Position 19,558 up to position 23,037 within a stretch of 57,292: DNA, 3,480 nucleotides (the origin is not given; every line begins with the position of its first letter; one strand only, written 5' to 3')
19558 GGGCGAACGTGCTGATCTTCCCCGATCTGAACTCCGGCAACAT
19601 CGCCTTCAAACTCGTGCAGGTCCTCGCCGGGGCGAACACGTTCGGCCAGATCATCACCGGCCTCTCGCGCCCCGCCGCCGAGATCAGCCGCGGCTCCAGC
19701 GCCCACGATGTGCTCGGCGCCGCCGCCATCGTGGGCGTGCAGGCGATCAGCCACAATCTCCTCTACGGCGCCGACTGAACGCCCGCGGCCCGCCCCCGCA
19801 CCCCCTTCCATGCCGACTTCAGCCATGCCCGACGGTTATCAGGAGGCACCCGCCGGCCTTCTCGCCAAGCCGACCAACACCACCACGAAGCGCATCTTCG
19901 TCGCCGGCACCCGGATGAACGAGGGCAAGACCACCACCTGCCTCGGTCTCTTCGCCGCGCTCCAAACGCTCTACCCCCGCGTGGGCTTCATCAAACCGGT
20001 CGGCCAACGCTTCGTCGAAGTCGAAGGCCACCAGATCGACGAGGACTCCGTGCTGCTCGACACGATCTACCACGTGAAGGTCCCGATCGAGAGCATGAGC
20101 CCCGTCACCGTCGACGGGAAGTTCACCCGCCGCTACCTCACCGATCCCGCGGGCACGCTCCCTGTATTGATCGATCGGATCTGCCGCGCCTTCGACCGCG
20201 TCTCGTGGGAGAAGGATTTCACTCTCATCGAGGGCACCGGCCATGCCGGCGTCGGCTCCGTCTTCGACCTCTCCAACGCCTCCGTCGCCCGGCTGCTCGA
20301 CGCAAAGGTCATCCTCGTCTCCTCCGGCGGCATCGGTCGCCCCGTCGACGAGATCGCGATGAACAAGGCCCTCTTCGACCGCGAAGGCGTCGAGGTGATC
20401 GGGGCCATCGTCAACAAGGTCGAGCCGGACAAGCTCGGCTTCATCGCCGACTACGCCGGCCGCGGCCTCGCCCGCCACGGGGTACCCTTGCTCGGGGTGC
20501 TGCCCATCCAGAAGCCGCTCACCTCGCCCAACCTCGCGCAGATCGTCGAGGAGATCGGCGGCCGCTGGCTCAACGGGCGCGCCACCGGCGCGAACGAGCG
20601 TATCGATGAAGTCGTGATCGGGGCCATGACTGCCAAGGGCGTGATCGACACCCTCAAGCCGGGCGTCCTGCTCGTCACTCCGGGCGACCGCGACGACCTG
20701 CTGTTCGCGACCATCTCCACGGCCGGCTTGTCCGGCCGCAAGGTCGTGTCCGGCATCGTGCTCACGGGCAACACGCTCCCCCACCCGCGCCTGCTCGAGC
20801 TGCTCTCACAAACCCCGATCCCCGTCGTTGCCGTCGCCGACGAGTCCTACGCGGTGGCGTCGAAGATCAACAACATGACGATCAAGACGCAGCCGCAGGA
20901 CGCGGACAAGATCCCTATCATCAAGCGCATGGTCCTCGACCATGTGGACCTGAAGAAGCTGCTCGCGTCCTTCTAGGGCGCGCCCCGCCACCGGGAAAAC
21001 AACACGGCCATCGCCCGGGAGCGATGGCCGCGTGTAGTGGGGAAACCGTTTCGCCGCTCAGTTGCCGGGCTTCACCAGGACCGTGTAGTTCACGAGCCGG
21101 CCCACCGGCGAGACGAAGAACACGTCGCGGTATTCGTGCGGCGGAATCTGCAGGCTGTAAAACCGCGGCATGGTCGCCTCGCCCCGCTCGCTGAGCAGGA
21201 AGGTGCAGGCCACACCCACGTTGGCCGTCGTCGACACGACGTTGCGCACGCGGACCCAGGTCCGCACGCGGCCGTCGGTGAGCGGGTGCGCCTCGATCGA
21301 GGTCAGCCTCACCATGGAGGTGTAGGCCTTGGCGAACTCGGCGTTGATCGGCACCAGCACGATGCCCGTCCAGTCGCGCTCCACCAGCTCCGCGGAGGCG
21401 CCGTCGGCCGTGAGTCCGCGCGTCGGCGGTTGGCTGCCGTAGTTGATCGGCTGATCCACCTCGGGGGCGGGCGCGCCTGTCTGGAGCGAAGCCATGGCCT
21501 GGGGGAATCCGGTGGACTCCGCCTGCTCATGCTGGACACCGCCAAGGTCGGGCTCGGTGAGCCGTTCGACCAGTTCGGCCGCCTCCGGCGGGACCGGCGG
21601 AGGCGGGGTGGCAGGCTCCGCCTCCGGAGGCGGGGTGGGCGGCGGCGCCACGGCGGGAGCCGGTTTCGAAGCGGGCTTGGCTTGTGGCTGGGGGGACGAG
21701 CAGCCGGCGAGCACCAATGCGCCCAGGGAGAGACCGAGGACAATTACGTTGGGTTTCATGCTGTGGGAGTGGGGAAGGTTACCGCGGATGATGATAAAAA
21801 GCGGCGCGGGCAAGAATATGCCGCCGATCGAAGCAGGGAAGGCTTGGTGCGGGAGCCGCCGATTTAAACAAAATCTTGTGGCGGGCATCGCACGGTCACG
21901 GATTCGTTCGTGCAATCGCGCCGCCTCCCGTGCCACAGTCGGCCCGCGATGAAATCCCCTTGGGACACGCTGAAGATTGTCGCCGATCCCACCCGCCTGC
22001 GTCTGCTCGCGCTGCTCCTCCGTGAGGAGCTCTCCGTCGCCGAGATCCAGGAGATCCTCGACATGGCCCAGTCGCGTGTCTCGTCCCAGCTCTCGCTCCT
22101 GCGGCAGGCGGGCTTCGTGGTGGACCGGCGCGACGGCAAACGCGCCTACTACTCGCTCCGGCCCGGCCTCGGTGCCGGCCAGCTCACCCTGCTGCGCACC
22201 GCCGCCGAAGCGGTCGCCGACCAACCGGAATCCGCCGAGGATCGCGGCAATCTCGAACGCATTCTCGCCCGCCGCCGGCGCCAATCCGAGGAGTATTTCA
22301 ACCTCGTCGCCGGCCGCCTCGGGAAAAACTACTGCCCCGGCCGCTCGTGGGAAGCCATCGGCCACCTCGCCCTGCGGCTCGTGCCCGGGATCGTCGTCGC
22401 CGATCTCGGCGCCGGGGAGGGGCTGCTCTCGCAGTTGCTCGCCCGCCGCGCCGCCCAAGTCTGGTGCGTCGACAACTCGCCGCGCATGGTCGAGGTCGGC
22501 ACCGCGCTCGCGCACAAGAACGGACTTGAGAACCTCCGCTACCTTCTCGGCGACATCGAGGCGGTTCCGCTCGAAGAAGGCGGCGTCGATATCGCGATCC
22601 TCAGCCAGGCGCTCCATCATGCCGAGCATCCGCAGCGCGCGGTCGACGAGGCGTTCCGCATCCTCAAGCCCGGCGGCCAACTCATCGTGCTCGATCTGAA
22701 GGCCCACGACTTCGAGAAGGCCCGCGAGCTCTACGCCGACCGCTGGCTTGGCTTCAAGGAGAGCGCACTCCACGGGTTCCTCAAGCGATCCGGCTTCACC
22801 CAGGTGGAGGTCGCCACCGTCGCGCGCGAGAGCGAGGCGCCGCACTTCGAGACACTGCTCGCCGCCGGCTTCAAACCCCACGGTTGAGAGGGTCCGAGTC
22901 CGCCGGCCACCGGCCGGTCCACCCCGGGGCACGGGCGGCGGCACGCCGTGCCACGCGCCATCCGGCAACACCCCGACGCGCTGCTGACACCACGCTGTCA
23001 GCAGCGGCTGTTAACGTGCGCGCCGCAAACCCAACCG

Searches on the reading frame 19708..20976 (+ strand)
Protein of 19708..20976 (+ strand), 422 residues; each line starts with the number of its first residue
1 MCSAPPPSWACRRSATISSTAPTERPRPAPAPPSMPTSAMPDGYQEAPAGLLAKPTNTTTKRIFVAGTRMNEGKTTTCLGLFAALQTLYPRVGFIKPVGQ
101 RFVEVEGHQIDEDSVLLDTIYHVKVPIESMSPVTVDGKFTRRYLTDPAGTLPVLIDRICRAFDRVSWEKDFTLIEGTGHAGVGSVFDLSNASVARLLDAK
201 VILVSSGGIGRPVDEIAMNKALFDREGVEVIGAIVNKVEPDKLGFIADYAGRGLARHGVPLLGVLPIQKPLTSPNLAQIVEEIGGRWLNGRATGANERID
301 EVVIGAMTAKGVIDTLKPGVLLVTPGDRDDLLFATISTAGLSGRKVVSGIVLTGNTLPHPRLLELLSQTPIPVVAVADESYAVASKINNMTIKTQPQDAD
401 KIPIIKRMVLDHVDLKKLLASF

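Call 6: search_protein_families(library=pfam, proteins=[window:19708-20976:+], max_evalue=0.001)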
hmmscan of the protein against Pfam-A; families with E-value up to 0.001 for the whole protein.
window:19708-20976:+ (422 aa): 3 families
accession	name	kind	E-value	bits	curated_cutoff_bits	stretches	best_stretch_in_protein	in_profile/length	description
PF13500.12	AAA_26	-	1.2e-29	104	27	1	61-274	1-197/198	AAA domain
PF07085.17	DRTGG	-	8.4e-23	80.7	25.2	1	278-390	1-105/105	DRTGG domain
PF01656.29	CbiA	-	2.2e-06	28.1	25.4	1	63-268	1-112/125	CobQ/CobB/MinD/ParA nucleotide binding domain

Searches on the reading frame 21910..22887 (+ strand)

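Call 6: search_protein_families(library=pfam, proteins=[window:21910-22887:+], max_evalue=0.001)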
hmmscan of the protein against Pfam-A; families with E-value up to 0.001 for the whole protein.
window:21910-22887:+ (325 aa): 15 families
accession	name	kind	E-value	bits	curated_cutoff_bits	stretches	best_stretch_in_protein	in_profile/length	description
PF08241.18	Methyltransf_11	-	6.6e-24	84.8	21.2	1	165-260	2-95/95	Methyltransferase domain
PF13649.12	Methyltransf_25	-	6.7e-21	75.2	27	1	163-256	1-97/97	Methyltransferase domain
PF13847.12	Methyltransf_31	-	4.4e-20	72.3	27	1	159-265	3-119/145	Methyltransferase domain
PF01209.24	Ubie_methyltran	-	7.8e-13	48.8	20.1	1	163-275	51-169/233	ubiE/COQ5 methyltransferase family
PF13489.12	Methyltransf_23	-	2e-12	47.6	27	1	155-284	18-137/164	Methyltransferase domain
PF08242.18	Methyltransf_12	-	2.3e-12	47.9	30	1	165-258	2-98/98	Methyltransferase domain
PF01022.26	HTH_5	-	3.5e-12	46.5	22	1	26-70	1-45/47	Bacterial regulatory protein, arsR family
PF12840.13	HTH_20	-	1.9e-08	34.6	27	1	25-71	2-49/51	Helix-turn-helix domain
PF05148.21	Methyltransf_8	-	4.8e-08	33.6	27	1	161-304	74-198/219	Hypothetical methyltransferase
PF05175.20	MTS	-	2.2e-07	31.1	23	1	162-262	34-140/170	Methyltransferase small domain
PF12802.13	MarR_2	-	1.9e-06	28.4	27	1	27-76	5-59/61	MarR family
PF01978.25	TrmB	-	4.3e-05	23.7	25.6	1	33-81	15-63/68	Sugar-specific transcriptional regulator TrmB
PF07021.18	MetW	-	0.00042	20.4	21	1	158-252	12-102/193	Methionine biosynthesis protein MetW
PF13679.12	Methyltransf_32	-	0.00047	20.6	27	0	161-236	27-109/143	Methyltransferase domain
PF20922.3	Anamorsin_N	-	0.00075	19.7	27.1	0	230-305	55-125/163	Anamorsin, N-terminal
